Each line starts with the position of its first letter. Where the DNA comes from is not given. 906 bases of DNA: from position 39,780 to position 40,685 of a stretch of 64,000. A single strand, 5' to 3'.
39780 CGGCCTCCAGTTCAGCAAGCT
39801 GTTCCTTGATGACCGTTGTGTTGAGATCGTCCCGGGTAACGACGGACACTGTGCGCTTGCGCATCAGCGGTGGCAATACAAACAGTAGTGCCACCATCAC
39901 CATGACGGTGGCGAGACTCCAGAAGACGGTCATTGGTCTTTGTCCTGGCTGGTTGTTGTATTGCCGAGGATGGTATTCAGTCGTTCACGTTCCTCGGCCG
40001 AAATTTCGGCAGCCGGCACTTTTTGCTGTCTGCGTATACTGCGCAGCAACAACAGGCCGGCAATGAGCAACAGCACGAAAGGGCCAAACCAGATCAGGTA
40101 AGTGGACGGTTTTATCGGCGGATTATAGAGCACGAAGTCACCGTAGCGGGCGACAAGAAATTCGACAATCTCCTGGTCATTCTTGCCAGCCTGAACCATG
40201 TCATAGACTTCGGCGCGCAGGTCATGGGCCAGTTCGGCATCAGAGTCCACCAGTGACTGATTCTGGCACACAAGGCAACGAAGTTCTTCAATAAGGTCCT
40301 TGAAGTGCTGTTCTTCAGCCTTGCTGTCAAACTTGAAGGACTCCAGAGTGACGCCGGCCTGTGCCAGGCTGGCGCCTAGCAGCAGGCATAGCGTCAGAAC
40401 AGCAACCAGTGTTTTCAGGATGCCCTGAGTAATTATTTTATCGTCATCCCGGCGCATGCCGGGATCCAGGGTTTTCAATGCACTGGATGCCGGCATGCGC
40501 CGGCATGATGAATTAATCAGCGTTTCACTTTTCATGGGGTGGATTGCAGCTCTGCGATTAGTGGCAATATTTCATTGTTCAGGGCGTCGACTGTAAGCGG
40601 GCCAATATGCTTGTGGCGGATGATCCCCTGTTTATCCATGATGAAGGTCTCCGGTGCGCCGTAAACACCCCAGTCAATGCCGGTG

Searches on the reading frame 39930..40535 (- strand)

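Call 23: search_protein_families(library=ncbifam, proteins=[window:39930-40535:-], max_evalue=0.001)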
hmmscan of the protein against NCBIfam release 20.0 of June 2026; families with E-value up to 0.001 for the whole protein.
window:39930-40535:- (201 aa): 1 family
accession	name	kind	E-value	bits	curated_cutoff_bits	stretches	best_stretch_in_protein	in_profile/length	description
TIGR03147.1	cyt_nit_nrfF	exception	6e-38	129.4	159.2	1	48-170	5-126/126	heme lyase NrfEFG subunit NrfF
